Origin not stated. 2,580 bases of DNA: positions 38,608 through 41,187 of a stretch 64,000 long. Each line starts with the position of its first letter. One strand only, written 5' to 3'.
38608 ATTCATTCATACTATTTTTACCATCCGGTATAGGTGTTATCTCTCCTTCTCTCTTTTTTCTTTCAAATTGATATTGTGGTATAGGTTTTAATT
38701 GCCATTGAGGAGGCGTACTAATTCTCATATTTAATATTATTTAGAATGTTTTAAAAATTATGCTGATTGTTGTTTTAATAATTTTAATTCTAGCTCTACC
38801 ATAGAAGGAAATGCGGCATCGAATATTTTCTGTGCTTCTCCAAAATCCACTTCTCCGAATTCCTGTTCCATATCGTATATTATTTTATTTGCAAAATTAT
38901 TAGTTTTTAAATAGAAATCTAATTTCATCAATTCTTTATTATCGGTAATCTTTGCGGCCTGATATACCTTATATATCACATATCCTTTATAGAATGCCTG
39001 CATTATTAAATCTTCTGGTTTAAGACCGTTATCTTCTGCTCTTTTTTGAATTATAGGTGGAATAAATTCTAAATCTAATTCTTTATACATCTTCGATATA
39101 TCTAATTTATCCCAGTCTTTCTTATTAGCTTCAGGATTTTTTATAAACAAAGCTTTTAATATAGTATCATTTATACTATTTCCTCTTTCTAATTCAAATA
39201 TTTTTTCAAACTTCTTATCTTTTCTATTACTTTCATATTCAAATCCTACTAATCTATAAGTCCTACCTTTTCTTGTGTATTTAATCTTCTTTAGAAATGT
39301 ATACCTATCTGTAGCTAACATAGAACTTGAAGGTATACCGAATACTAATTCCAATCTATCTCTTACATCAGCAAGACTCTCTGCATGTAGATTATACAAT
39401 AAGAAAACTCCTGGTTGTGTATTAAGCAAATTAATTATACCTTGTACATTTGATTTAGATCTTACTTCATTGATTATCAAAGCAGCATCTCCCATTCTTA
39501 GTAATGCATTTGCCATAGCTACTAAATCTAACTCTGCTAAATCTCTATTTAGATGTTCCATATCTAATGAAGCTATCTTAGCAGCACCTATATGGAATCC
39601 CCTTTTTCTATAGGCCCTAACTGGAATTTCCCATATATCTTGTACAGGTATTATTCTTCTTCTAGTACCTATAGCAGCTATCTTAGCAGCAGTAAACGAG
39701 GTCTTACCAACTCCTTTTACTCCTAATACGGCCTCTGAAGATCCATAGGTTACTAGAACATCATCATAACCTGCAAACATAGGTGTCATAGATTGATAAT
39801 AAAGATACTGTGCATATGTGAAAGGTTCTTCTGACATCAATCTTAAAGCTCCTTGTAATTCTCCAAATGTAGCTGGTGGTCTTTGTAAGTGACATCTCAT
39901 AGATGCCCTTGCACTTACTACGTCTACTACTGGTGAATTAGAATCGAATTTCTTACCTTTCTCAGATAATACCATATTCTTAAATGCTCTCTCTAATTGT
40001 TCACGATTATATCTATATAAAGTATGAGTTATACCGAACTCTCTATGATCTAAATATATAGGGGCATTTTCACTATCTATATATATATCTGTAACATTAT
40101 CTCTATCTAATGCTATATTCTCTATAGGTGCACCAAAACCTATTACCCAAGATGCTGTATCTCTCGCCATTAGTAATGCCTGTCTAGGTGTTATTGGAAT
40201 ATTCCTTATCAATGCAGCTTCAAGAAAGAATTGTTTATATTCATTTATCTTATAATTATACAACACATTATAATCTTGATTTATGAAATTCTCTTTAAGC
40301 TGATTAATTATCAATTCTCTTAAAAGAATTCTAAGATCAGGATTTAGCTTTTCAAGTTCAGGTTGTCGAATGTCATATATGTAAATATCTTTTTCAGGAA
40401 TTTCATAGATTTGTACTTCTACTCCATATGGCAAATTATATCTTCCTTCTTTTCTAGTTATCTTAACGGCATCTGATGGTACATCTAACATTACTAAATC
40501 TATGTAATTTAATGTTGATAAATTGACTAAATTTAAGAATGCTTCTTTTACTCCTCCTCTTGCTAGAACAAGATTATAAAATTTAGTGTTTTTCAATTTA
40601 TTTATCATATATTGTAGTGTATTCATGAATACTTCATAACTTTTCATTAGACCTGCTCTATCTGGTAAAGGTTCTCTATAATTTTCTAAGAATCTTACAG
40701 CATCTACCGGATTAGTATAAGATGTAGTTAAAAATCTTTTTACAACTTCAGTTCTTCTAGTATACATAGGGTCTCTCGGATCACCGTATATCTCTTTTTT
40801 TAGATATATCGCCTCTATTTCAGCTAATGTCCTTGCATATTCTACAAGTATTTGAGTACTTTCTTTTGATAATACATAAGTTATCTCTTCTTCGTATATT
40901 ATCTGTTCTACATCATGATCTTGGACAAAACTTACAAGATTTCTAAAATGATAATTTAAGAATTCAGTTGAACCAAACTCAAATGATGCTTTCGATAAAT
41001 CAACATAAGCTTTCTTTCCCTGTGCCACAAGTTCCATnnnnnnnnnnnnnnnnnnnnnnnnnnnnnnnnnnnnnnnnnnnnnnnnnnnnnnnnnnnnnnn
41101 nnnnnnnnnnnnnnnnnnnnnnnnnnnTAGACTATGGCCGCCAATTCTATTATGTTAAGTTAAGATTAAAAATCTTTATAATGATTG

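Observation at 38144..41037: Orphan FlaI/VirB11-type secretion ATPase with large extensions and no FlaJ/TadC-like partner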

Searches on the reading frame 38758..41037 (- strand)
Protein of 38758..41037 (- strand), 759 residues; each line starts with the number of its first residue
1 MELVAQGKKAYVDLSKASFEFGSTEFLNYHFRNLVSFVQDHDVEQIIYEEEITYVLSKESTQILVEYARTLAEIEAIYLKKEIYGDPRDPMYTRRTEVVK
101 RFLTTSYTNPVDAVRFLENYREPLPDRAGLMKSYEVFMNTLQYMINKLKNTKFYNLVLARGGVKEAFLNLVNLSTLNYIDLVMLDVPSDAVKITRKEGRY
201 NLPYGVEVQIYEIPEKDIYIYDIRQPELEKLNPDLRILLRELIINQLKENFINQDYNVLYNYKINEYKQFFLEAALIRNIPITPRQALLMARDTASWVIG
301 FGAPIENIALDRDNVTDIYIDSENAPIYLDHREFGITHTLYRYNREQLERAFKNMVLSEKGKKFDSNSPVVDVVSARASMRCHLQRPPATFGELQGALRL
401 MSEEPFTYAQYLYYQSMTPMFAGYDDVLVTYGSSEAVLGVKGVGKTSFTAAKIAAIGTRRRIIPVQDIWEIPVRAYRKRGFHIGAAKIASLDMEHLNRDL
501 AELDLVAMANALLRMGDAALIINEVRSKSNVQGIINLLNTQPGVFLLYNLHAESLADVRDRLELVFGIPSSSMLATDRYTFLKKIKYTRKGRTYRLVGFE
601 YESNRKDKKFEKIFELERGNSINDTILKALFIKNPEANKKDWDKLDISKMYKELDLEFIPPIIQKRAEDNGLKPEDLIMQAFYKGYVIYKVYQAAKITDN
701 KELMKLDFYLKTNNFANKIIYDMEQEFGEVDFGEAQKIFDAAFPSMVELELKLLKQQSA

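Call 3: search_protein_families(library=pfam, proteins=[window:38758-41037:-], max_evalue=0.1)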
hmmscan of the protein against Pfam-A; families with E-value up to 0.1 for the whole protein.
window:38758-41037:- (759 aa): 0 families

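Call 4: search_protein_families(library=ncbifam, proteins=[window:38758-41037:-], max_evalue=0.1)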
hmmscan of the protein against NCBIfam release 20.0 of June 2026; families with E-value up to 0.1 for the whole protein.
window:38758-41037:- (759 aa): 5 families
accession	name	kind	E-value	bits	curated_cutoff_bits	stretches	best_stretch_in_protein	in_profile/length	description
TIGR03819.1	heli_sec_ATPase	hypoth_equivalog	1.7e-15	57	373.15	1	290-563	41-298/340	TadA family conjugal transfer-associated ATPase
TIGR02788.1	VirB11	equivalog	1.7e-08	33.9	249.95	1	437-563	149-263/308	P-type DNA transfer ATPase VirB11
NF058587.1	archaellum_moto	equivalog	2e-07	30.1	550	1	298-585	144-417/527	archaellum flagellar ATPase motor FlaI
NF010475.0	PRK13900.1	equivalog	0.00036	19.7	389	1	439-564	167-281/333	type IV secretion system ATPase VirB11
TIGR02782.1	TrbB_P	equivalog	0.0075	15.6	304.55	1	309-565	17-255/303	P-type conjugative transfer ATPase TrbB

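Call 5: search_solved_structures(query=window:38758-41037:-, max_evalue=1, show_alignments=2)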
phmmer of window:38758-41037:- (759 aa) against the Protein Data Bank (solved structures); distinct sequences matched with E-value up to 1: 8.
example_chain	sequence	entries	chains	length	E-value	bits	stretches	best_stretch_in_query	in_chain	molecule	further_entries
8rkd_E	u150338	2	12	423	1.3e-08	36.9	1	266-565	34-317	Pilus assembly ATPase CpaF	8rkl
8rjf_A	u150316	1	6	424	1.3e-08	36.9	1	266-565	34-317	Pilus assembly ATPase CpaF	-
9e24_A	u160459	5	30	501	2e-08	36.3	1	266-565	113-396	CpaF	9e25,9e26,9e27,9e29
2oap_1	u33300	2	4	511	1.4e-06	30.1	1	305-563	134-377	Type II secretion system protein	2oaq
4ii7_A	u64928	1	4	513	0.00015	23.5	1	317-656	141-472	FlaI ATPase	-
4ihq_A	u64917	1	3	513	0.00075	21.1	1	317-596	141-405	FlaI ATPase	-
4z7c_A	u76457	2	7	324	0.38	12.2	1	355-419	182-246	Diphosphomevalonate decarboxylase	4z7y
5gmd_A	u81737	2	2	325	0.38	12.2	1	355-419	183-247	Diphosphomevalonate decarboxylase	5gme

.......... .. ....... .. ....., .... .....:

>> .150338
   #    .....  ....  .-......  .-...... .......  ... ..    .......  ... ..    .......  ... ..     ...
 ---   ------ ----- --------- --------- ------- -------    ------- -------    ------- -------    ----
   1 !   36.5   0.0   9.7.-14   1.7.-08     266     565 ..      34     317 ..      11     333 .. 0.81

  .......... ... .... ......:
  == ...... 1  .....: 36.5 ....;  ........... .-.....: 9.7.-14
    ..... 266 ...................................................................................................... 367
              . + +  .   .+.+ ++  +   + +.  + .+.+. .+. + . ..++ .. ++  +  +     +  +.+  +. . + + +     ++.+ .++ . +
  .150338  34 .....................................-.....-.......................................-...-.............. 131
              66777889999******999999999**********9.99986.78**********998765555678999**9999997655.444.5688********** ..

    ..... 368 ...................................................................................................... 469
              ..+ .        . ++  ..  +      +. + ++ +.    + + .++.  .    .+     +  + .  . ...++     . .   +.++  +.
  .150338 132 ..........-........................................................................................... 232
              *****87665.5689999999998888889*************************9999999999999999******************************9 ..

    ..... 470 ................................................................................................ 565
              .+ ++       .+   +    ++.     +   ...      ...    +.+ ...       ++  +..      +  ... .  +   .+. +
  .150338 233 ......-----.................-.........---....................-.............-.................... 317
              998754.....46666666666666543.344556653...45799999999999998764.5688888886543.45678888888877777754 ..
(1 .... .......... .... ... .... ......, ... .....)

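Call 9: find_homologous_proteins(query=window:38758-41037:-, region=1-759)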
Query window:38758-41037:-, residues 1-759 (759 aa): 462 proteins with E <= 0.001 among 8000 candidates; the best 120 are listed.
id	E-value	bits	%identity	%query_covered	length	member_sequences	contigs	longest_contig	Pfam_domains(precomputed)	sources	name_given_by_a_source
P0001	0.0e+0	1688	100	100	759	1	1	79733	-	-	-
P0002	0.0e+0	1535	89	100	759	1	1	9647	-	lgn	-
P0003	0.0e+0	1512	87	100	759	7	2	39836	-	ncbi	ncbi:MAG: ATPase, T2SS/T4P/T4SS family [Candidatus Anstonellales archaeon]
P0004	0.0e+0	1489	86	100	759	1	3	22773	-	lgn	-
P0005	0.0e+0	1482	85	100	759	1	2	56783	-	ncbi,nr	ncbi:MAG: ATPase, T2SS/T4P/T4SS family [Candidatus Micrarchaeota archaeon]|nr:ATPase, T2SS/T4P/T4SS 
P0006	0.0e+0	1282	74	100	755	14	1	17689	-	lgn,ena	-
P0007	0.0e+0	1225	71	99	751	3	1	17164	-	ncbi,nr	ncbi:MAG: Flp pilus assembly complex ATPase component [Candidatus Micrarchaeota archaeon]|nr:Flp pil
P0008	0.0e+0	1071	63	99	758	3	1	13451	-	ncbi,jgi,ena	-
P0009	2.8e-297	1006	59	99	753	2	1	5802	-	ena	-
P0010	2.5e-294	996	58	99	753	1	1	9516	-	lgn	-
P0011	2.5e-294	996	58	99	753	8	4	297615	-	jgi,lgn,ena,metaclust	metaclust:\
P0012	1.6e-293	994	58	99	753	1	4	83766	-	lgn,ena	-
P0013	8.1e-293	991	59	99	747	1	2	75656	PF00437.27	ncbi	-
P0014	2.5e-292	990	58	99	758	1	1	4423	-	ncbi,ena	-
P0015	7.9e-292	988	58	99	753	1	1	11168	-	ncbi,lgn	-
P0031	3.4e-272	923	55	99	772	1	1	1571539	-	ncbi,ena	-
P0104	1.1e-265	902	54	99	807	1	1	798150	-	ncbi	ncbi:MAG: ATPase, T2SS/T4P/T4SS family [Candidatus Micrarchaeota archaeon]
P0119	5.2e-265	899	54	99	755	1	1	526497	-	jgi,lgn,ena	-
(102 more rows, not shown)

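Call 10: find_encoding_contigs(protein=P0031, flank=8000, max_places=2)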
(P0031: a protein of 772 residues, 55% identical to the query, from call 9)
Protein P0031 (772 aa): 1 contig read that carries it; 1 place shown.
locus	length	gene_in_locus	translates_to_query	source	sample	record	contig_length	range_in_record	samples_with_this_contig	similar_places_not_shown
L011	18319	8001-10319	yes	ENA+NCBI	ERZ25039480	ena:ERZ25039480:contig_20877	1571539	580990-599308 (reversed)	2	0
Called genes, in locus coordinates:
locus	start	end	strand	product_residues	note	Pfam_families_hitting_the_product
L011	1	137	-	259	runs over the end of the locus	-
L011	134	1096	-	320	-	-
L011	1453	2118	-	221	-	-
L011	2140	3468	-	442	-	-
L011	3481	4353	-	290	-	-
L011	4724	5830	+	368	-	PF02355:SecD_SecF_C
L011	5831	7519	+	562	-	PF21760:SecD_1st (faint), PF02355:SecD_SecF_C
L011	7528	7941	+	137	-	PF10000:ACT_3 (weak), PF13840:ACT_7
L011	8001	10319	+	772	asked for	-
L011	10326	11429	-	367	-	PF00155:Aminotran_1_2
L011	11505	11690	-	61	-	PF06093:Spt4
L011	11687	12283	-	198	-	PF03876:SHS2_Rpb7-N, PF00575:S1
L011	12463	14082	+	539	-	PF00089:Trypsin, PF13365:Trypsin_2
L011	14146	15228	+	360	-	PF01658:Inos-1-P_synth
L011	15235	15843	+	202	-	PF01066:CDP-OH_P_transf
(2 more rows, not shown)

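Call 11: find_encoding_contigs(protein=P0104, flank=8000, max_places=2)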
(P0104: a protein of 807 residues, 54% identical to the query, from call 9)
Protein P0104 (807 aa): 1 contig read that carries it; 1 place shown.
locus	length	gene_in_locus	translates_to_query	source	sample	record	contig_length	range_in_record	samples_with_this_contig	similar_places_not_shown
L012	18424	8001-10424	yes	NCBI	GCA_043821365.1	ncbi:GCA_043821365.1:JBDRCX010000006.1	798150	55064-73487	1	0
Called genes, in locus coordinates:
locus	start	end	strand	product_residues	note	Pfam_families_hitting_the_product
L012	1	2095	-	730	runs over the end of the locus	PF13672:PP2C_2 (weak)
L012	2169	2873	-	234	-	PF01988:VIT1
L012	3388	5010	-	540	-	-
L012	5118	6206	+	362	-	PF07549:Sec_GG (faint), PF02355:SecD_SecF_C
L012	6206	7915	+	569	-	PF02355:SecD_SecF_C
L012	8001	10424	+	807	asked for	-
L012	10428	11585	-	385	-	PF00155:Aminotran_1_2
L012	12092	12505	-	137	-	-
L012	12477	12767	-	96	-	-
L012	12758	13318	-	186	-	-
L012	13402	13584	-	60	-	PF06093:Spt4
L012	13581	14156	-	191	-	PF03876:SHS2_Rpb7-N, PF00575:S1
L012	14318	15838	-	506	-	PF00291:PALP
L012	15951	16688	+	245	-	-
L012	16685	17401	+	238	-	-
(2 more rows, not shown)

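Call 12: find_encoding_contigs(protein=P0119, flank=8000, max_places=2)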
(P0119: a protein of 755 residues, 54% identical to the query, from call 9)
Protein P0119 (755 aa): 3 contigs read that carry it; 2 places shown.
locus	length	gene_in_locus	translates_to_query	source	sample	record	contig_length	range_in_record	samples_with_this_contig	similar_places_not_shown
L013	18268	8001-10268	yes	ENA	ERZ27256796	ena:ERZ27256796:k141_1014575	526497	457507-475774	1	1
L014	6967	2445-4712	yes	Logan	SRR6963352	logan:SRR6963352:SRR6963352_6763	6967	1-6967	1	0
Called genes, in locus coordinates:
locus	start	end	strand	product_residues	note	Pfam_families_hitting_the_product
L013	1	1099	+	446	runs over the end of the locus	PF02878:PGM_PMM_I, PF02879:PGM_PMM_II, PF02880:PGM_PMM_III, PF00408:PGM_PMM_IV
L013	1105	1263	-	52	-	PF19451:DUF5989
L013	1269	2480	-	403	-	PF00657:Lipase_GDSL (weak)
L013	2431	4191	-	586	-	PF02543:Carbam_trans_N, PF16861:Carbam_trans_C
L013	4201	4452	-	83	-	-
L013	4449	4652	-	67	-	-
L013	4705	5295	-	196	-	PF01380:SIS, PF13580:SIS_2 (weak)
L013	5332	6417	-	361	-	PF01658:Inos-1-P_synth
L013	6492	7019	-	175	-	-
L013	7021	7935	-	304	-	-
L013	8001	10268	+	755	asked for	-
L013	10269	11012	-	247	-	PF00733:Asn_synthase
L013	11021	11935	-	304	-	-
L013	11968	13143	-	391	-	PF02778:tRNA_int_endo_N (faint), PF01974:tRNA_int_endo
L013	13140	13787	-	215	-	PF00702:Hydrolase, PF13419:HAD_2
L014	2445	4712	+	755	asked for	-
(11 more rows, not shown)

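Call 17: find_related_loci(query=A1, collection=genome_contigs, flank=8000)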
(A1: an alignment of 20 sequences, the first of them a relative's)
Query A1 (759 aa) in genome_contigs; peptide patterns used: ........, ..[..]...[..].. (x = any residue, [..] = any of these).
230 stretches matched a pattern; 179 encode a relative of the query (tblastn E <= 1e-3); the best 80 are kept; 80 distinct loci.
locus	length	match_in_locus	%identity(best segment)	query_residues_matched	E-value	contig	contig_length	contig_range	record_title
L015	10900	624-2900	87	1-759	0e+0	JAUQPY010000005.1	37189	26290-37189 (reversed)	MAG: Candidatus Micrarchaeota archaeon isolate JZ-3.bins.121.201705 NODE_1615_length_37189_cov_2.48556, whole genome sho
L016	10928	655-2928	85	1-758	0e+0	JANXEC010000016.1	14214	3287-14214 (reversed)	MAG: Candidatus Micrarchaeota archaeon isolate SKYB44 NODE_16_length_14214_cov_3.480724, whole genome shotgun sequence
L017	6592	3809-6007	87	1-733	0e+0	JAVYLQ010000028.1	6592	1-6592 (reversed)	MAG: Candidatus Anstonellales archaeon isolate BF3_201808_bins_80 BF3_201808_bins_80_scaffold_28, whole genome shotgun s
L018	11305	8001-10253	71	1-752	0e+0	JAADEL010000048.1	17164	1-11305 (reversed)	MAG: Candidatus Micrarchaeota archaeon isolate L_MetaBat.210 contig-127_3243, whole genome shotgun sequence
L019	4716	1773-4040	70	1-757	0e+0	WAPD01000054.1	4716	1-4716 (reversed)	MAG: Candidatus Micrarchaeota archaeon isolate S143_144_esom k151_295177, whole genome shotgun sequence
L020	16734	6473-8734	63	1-755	0e+0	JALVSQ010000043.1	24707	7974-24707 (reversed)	MAG: Candidatus Micrarchaeota archaeon isolate A3_metabat2_scaf2bin.362 A3_NODE_763_length_24707_cov_2.221481, whole gen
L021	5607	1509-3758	59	3-756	0e+0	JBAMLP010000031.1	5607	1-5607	MAG: Candidatus Micrarchaeales archaeon isolate MAG8 ExploCarb_3808S_S2_3033_length_5607_cov_3, whole genome shotgun seq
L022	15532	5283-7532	58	3-756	0e+0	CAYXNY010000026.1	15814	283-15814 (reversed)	MAG TPA_asm: Candidatus Micrarchaeota archaeon isolate SRP231805_co4_95 genome assembly, contig: k141_9672, whole genome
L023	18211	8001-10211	59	3-743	0e+0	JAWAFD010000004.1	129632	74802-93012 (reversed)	MAG: Candidatus Anstonellales archaeon isolate QQ_201907_bins_61 QQ_201907_bins_61_scaffold_4, whole genome shotgun sequ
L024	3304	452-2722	56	1-759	0e+0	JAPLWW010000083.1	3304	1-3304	MAG: Candidatus Micrarchaeota archaeon isolate LacPavin_0920_SED3_MAG_46_9 LacPavin_0920_SED3_scaffold_2866546, whole ge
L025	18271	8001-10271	55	1-759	0e+0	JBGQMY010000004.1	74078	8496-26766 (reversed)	MAG: Candidatus Micrarchaeia archaeon isolate OBJ2_061818_130_7 k141_615900_length_74078_cov_9.0035, whole genome shotgu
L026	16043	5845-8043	59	1-737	0e+0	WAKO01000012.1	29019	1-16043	MAG: Candidatus Micrarchaeota archaeon isolate S012_111_esom k151_285625, whole genome shotgun sequence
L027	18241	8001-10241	57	6-756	0e+0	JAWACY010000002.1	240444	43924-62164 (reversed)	MAG: Candidatus Anstonellales archaeon isolate QQ_201709_bins_144 QQ_201709_bins_144_scaffold_2, whole genome shotgun se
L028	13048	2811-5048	54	3-751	0e+0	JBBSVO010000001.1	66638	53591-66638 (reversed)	MAG: Candidatus Micrarchaeota archaeon isolate H52-bin163_1 H52_bin163_1_000000000001, whole genome shotgun sequence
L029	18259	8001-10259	55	3-757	0e+0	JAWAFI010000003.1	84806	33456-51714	MAG: Candidatus Anstonellales archaeon isolate QQ_201907_bins_88 QQ_201907_bins_88_scaffold_3, whole genome shotgun sequ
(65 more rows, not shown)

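Call 30: search_protein_representatives(alignment_id=A1)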
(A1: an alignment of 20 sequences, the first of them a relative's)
Query: 20 sequences, 758 profile positions. Proteins with E-value up to 0.001 (for the whole library): 576; up to 1e-10: 193; up to 1e-30: 33. The best 150 are listed.
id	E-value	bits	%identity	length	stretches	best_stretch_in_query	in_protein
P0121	0.0e+00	1101.9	-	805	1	5-753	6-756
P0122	6.4e-263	891.0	-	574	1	182-750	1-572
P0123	1.2e-159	549.5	-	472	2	128-460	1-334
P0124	2.0e-137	476.0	-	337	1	505-753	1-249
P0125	9.1e-126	437.4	-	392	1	448-752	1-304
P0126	4.0e-125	435.3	-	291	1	505-756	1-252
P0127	1.6e-103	363.8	-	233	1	1-231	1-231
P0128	2.1e-86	307.3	-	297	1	45-302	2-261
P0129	4.7e-67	243.3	-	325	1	544-755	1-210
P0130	1.4e-64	235.1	-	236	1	563-754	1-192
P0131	1.7e-53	198.5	-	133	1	505-635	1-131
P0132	6.5e-48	180.0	-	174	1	1-124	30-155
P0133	1.0e-46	176.1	-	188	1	598-749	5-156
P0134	4.0e-44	167.5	-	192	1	636-755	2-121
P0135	4.2e-43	164.1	-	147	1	1-104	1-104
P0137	1.7e-41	158.7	-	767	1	105-754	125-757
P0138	1.4e-39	152.4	-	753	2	25-594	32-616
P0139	4.9e-38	147.3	-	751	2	12-618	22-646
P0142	1.3e-35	139.3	-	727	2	57-640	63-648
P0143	1.8e-35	138.8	-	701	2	39-577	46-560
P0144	2.8e-35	138.2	-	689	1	137-628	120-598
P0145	5.7e-35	137.2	-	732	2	179-593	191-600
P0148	4.0e-32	127.8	-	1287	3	41-445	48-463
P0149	1.0e-31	126.4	-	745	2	4-617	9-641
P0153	6.2e-31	123.9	-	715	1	137-594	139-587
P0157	2.0e-29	118.9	-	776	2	39-589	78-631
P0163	2.2e-28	115.4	-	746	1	197-738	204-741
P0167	4.1e-28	114.5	-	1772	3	35-466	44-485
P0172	6.3e-27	110.6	-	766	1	39-615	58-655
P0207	1.1e-21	93.2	-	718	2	197-583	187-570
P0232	8.0e-18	80.5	-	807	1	204-595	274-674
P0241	3.2e-17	78.5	-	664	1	198-556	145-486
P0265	4.1e-14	68.2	-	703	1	304-617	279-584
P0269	1.2e-13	66.7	-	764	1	294-528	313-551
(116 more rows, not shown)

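Call 31: list_cluster_members(proteins=[P0137, P0138, P0139, P0142, P0143, P0144, P0145, P0148, P0149, P0167])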
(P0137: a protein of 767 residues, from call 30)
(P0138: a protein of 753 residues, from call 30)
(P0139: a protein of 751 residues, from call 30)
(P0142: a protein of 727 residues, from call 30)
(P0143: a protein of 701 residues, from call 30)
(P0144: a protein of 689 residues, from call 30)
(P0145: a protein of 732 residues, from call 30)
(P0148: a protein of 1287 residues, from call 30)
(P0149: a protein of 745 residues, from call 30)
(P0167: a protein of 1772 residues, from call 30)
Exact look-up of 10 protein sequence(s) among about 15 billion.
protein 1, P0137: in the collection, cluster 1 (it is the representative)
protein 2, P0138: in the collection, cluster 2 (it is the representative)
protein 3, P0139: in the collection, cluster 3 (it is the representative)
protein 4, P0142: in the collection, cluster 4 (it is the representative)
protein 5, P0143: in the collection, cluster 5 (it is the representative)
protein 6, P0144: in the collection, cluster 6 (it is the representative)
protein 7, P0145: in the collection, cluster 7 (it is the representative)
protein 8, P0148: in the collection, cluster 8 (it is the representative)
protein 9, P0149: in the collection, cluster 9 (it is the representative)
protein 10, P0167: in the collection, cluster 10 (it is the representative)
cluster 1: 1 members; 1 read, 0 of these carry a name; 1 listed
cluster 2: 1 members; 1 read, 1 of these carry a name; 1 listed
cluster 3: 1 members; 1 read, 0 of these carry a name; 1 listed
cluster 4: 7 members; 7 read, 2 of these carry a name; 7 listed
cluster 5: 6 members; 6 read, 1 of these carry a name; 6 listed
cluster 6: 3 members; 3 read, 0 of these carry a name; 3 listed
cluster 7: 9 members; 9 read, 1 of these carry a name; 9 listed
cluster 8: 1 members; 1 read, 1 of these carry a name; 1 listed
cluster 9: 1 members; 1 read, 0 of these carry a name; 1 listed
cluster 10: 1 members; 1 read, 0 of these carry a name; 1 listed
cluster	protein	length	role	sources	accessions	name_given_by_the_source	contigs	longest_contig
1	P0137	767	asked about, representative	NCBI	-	-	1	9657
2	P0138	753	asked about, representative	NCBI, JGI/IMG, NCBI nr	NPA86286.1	MAG: type II/IV secretion system ATPase subunit [bacterium] | type II/IV secretion system ATPase subunit [bacterium]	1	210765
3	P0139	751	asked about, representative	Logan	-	-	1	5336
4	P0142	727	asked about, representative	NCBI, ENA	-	-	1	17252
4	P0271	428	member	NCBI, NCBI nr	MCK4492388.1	MAG: type II/IV secretion system ATPase subunit, partial [Candidatus Altiarchaeales ... | type II/IV secretion system ATPase subunit [Candidatus Altiarchaeales archaeon]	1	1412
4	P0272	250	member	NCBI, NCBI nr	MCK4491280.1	MAG: hypothetical protein KAU03_01565, partial [Candidatus Altiarchaeales archaeon] | hypothetical protein [Candidatus Altiarchaeales archaeon]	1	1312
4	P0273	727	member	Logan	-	-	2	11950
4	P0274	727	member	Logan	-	-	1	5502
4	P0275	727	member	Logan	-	-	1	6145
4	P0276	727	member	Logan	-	-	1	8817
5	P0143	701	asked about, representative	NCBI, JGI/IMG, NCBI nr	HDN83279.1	MAG TPA: hypothetical protein ENG50_02820 [Candidatus Altiarchaeales archaeon] | hypothetical protein [Candidatus Altiarchaeales archaeon]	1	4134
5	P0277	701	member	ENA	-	-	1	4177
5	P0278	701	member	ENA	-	-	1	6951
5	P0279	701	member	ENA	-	-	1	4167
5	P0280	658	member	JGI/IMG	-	-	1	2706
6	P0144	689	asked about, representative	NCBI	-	-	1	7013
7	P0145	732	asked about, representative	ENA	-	-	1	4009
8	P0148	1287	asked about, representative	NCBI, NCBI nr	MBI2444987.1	Flp pilus assembly complex ATPase component TadA [Candidatus Micrarchaeota archaeon]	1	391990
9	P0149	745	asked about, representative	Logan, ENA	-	-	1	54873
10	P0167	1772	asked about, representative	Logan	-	-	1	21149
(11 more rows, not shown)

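Call 34: predict_structure(alignment_id=A1)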
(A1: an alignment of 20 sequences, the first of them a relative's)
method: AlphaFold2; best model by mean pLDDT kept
length: 759 residues; sequences in the alignment: 20
mean_pLDDT: 71.6   pTM: 0.51
mean pLDDT of the five models: 71.6, 71.0, 69.6, 61.9, 60.3
residues with pLDDT >= 90: 172; 70-90: 308; 50-70: 122; < 50: 157
segments of 3 or more residues with pLDDT < 50: 322-324, 356-407, 441-444, 454-528, 537-542, 544-552, 565-567
pLDDT, mean of each block of 10 residues (from residue 1): 84 74 83 90 84 78 94 91 86 91 92 91 83 88 93 90 84 71 77 86 89 79 88 86 78 65 91 92 92 85 77 61 56 71 66 50 33 31 29 40 47 74 86 65 50 44 23 25 22 30 31 31 42 49 45 58 54 71 68 69 82 87 85 88 87 89 88 90 92 87 76 87 85 92 93 77
secondary structure, 60 per line:
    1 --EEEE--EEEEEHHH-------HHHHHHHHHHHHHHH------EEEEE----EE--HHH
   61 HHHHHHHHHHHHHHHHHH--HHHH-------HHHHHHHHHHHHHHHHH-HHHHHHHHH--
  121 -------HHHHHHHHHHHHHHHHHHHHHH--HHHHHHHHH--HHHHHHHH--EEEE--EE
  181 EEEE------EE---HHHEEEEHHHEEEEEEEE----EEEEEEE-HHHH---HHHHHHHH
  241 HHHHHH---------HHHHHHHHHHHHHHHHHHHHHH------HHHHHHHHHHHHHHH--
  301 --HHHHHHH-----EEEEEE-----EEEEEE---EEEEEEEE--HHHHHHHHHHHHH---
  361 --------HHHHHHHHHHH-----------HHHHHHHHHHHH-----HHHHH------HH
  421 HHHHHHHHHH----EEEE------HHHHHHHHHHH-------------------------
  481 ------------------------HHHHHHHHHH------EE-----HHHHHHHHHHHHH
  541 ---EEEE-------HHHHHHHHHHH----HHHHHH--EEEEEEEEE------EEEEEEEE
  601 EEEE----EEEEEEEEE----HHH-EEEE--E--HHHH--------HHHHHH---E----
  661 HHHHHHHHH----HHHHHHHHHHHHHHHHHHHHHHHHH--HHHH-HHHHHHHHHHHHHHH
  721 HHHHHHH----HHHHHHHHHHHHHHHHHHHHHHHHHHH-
elements in order (helices of 4 or more, strands of 3 or more residues): E3-6 E9-13 H24-38 E45-49 H58-78 H81-84 H92-108 H110-118 H128-149 H152-160 H163-170 E173-176 E179-184 E199-202 E206-213 E218-224 H226-229 H233-246 H256-277 H284-298 H303-309 E315-320 E326-331 E335-342 H345-357 H369-379 H391-402 H408-412 H419-430 E435-438 H445-455 H505-514 H528-540 E544-547 H555-565 H570-575 E578-586 E593-604 E609-617 E626-629 H635-638 H647-652 H661-669 H674-698 H701-704 H706-727 H732-758
